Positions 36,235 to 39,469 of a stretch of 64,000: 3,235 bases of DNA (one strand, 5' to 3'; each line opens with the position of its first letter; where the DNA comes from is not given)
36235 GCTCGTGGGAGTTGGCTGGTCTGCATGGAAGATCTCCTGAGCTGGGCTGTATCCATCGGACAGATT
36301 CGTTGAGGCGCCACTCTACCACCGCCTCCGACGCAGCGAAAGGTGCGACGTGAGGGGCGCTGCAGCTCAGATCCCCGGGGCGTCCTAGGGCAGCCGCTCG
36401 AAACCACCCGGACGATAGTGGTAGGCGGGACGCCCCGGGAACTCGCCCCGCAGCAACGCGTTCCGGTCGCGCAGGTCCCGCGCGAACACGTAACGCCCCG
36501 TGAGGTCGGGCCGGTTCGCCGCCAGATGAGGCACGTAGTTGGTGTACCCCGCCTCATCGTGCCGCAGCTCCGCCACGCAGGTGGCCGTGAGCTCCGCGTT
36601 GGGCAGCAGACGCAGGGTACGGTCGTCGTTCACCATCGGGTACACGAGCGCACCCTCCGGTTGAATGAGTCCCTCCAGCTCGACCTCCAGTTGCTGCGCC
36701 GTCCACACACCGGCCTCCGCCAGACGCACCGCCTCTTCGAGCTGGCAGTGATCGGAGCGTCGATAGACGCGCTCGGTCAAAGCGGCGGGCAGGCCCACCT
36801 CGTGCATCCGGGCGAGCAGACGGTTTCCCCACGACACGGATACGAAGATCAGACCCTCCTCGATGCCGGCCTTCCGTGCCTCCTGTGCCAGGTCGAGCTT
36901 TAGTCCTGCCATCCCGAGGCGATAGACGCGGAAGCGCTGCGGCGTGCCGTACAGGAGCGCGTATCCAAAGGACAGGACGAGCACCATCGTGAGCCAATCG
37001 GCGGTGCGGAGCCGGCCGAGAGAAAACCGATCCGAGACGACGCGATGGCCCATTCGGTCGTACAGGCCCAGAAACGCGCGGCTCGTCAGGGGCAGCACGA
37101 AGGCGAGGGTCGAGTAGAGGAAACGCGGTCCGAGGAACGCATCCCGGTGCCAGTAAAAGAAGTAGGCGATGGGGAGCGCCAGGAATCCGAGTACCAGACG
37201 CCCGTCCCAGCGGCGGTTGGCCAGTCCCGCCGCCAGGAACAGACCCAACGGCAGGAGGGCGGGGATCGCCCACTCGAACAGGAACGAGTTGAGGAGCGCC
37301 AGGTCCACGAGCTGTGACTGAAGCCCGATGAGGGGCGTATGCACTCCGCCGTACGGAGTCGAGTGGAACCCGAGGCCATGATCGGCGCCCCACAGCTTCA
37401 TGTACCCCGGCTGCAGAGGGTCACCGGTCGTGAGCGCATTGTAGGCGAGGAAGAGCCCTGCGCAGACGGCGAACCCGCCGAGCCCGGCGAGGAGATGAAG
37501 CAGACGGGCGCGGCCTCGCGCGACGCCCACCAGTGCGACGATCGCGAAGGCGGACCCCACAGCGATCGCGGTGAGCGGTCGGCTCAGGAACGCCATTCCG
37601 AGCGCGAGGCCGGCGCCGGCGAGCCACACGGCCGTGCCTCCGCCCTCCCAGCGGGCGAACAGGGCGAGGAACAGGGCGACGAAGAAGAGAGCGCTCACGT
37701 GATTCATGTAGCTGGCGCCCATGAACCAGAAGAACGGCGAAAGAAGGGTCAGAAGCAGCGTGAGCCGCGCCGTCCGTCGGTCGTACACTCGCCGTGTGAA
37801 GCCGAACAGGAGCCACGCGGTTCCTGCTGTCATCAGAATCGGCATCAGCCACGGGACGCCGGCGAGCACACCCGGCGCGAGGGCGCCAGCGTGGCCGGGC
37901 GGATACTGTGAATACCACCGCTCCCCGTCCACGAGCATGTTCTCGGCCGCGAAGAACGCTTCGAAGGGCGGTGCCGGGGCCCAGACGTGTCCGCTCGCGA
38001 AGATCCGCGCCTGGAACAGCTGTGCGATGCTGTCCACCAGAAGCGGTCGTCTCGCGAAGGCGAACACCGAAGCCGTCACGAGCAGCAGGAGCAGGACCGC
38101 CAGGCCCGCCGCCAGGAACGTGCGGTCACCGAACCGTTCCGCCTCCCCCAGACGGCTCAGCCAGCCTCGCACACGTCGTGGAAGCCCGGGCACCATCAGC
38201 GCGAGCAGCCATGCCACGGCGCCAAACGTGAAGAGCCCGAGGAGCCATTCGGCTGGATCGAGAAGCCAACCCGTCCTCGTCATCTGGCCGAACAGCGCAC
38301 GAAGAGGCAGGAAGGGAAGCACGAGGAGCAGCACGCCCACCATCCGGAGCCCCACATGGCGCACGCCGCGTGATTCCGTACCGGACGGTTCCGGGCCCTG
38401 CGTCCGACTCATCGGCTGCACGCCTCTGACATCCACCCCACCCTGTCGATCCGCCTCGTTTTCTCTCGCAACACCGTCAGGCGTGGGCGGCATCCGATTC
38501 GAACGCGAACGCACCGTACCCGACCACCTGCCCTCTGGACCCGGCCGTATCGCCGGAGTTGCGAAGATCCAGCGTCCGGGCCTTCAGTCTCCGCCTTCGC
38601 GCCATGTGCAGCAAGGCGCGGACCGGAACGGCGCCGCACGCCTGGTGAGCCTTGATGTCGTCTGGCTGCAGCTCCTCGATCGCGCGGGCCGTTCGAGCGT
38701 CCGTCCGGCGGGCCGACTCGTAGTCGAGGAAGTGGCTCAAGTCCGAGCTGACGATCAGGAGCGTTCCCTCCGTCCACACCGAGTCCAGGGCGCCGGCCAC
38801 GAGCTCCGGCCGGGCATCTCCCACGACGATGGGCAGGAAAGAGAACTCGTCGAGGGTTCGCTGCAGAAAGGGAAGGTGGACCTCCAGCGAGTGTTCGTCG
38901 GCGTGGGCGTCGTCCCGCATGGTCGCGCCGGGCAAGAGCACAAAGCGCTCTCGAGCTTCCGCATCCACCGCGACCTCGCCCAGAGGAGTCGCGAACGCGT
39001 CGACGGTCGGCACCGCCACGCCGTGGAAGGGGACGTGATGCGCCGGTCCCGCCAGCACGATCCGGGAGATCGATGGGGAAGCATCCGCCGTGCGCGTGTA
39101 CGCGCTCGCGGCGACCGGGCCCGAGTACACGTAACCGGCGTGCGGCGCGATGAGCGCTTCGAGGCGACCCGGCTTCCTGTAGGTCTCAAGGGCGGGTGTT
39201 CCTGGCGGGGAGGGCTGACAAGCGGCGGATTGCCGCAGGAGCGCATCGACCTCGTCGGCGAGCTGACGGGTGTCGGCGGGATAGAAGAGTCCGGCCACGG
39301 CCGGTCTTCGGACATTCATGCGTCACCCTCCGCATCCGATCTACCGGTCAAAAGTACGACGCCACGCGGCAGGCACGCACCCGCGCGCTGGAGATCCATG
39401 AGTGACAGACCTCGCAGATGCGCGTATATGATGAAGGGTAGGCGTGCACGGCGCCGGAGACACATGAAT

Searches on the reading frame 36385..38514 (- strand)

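Call 62: search_protein_families(library=pfam, proteins=[window:36385-38514:-], max_evalue=0.00001)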
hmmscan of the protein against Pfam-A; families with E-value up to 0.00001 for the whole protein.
window:36385-38514:- (709 aa): 1 family
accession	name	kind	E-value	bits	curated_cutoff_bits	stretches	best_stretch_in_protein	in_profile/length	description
PF13231.12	PMT_2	-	2.8e-08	34.6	26.1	1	223-352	26-155/160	Dolichyl-phosphate-mannose-protein mannosyltransferase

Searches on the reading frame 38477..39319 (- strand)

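Call 63: search_protein_families(library=pfam, proteins=[window:38477-39319:-], max_evalue=0.00001)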
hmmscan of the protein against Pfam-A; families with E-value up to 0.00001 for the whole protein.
window:38477-39319:- (280 aa): 1 family
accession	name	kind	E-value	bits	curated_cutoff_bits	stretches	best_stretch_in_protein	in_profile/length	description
PF01875.22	Memo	-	3.8e-51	174.3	27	1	6-270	2-267/269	Memo-like protein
